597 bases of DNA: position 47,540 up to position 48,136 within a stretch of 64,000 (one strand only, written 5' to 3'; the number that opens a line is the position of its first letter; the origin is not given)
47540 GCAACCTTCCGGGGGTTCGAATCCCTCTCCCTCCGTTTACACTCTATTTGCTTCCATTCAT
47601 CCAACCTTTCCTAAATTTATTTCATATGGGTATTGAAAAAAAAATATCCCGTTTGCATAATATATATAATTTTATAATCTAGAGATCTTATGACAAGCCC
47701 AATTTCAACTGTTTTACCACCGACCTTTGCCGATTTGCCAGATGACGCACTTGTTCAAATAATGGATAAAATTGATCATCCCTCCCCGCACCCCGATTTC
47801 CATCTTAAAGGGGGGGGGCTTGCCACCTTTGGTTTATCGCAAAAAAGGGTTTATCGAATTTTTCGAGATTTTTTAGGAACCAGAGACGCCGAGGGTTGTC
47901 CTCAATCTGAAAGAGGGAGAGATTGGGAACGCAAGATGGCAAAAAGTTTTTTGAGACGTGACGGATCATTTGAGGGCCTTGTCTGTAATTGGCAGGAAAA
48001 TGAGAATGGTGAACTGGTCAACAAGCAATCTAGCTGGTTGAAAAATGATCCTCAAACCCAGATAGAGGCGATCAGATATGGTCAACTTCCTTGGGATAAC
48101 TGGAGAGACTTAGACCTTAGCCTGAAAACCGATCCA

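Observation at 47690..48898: Eukaryote-like F-box protein with DUF4116-like repeats next to tRNA-Ser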

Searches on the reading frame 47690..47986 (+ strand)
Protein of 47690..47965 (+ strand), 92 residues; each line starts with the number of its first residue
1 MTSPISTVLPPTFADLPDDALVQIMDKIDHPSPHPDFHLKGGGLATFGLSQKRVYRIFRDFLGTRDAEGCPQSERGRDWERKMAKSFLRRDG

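Call 7: search_protein_families(library=pfam, proteins=[window:47690-47965:+], max_evalue=10)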
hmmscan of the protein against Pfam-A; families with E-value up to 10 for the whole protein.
seq(92 aa): 0 families

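Call 19: search_solved_structures(query=A2, max_evalue=10, show_alignments=5)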
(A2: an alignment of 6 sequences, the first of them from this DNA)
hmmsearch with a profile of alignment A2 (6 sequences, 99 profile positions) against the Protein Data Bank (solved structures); distinct sequences matched with E-value up to 10: 5.
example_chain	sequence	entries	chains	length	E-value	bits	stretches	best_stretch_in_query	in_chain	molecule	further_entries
7ane_g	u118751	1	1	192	0.53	13.3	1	45-89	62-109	bS21m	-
1l8q_A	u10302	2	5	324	0.95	12.5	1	27-68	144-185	Chromosomal replication initiator protein dnaA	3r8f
2hcb_A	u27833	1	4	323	0.97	12.5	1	27-68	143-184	Chromosomal replication initiator protein dnaA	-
7aor_g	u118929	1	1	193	0.99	12.4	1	50-89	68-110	bS21m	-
4zhs_D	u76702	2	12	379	1.6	11.7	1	22-48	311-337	Aspartate Semialdehyde Dehydrogenase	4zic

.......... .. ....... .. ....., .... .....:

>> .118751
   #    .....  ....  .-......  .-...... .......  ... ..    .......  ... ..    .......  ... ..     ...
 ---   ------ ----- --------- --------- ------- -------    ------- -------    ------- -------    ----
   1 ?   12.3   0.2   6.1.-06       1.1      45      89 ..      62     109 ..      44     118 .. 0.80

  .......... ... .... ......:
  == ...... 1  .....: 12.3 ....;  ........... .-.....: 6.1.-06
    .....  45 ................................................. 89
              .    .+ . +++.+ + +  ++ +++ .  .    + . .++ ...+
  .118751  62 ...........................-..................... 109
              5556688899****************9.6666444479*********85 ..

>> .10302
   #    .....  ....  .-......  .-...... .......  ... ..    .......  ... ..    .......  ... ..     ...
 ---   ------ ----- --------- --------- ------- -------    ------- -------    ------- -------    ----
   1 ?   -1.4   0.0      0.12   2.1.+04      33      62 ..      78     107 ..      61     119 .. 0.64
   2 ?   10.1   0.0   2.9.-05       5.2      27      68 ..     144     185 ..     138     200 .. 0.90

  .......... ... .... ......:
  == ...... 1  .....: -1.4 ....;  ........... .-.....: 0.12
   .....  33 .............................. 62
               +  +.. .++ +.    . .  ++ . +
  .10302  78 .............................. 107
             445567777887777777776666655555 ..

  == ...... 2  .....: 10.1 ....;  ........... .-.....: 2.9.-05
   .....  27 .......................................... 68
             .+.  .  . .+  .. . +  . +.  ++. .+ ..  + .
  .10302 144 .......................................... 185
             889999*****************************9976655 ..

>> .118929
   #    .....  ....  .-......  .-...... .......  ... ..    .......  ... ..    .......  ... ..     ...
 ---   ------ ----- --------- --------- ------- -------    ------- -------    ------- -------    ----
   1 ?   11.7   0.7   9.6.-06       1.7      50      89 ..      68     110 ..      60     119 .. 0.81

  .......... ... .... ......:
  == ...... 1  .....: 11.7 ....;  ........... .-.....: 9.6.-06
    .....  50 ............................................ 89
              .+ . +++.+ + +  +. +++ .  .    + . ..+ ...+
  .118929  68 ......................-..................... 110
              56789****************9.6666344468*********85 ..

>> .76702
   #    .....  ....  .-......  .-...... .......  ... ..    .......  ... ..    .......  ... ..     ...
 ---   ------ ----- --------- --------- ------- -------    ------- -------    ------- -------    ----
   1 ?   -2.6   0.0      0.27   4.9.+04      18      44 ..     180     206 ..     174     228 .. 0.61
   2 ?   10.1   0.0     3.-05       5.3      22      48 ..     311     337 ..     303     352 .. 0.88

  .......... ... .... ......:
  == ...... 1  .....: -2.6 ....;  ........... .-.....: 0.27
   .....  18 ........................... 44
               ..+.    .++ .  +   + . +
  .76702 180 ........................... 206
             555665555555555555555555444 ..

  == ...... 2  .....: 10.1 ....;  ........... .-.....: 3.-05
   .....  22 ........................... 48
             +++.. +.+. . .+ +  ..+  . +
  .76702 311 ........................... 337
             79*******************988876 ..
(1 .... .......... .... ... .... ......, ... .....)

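Call 28: search_protein_representatives(alignment_id=A2)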
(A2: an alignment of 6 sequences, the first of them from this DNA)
Query: 6 sequences, 99 profile positions. Proteins with E-value up to 0.001 (for the whole library): 3; up to 1e-10: 3; up to 1e-30: 3. The best 3 are listed.
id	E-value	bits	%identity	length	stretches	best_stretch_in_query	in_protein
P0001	1.6e-49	181.9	-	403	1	1-99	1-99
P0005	1.7e-46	172.1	-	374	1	1-97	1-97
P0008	8.3e-36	137.9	-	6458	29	5-37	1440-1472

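Call 50: predict_structure(alignment_id=A2)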
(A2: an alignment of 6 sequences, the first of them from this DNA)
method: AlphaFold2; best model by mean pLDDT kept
length: 99 residues; sequences in the alignment: 6
mean_pLDDT: 54.6   pTM: 0.39
mean pLDDT of the five models: 54.6, 49.2, 46.0, 45.5, 45.3
residues with pLDDT >= 90: 0; 70-90: 0; 50-70: 67; < 50: 32
segments of 3 or more residues with pLDDT < 50: 1-12, 32-49
pLDDT, mean of each block of 10 residues (from residue 1): 38 53 64 43 42 64 59 60 67 56
secondary structure, 60 per line:
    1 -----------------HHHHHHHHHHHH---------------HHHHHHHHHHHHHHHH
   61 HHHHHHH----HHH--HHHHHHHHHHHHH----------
elements in order: H18-29 H45-67 H77-89

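Call 54: fold_search(model_id=the predicted structure, library=pdb)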
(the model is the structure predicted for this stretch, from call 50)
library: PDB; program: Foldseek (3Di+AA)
matches with E <= 10: 9; with E <= 0.001: 0
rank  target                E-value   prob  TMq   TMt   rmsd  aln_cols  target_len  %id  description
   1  2c0f_A                3.3e+00  0.04  0.20  0.11  12.5        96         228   10  Structure of Wind Y53F mutant (released 2006-08-29)
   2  2c0g_B                4.7e+00  0.04  0.21  0.11  12.7        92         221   10  Structure of PDI-related Chaperone, Wind mutant-Y53S (released 2006-08-29)
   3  2c0e_B                4.7e+00  0.03  0.19  0.10  11.8        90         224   13  Structure of PDI-related Chaperone, Wind with his-tag on C-terminus. (released 2006-08-29)
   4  6x89_A5               5.0e+00  0.02  0.17  0.13  15.2        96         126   17  Vigna radiata mitochondrial complex I* (released 2020-09-02)
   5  3glg_D                7.4e+00  0.04  0.26  0.09  11.2        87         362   16  Crystal Structure of a Mutant (gammaT157A) E. coli Clamp Loader Bound to Primer-Template DNA (released 2009-05-26)
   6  9jm2_B                8.3e+00  0.07  0.28  0.38   8.7        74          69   11  Crystal structure of de novo designed light-responsive oligomer C2-35 (LRO-C2-35) at acidic pH (pH 4.5) (released 2025-08-27)
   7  3glh_B                8.3e+00  0.03  0.25  0.09  11.0        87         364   15  Crystal Structure of the E. coli clamp loader bound to Psi Peptide (released 2009-05-26)
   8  5aqp_F                9.4e+00  0.03  0.27  0.24  13.0        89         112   18  Fragment-based screening of HSP70 sheds light on the functional role of ATP-binding site residues (released 2016-10-05)
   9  3gi7_A                9.9e+00  0.06  0.33  0.33   9.0        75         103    9  Crystal structure of a duf1311 family protein (pp0307) from pseudomonas putida kt2440 at 1.85 A resolution (released 2009-03-31)

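Call 61: search_protein_families(library=pfam, alignment_id=A2, max_evalue=10)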
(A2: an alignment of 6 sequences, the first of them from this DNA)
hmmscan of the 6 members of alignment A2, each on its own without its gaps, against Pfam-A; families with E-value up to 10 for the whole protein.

A. member 1, seq(99 aa): 0 families

B. families by the number of members that match (of 6 scanned): 1 family
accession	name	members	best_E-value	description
PF00646.38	F-box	4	0.0002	F-box domain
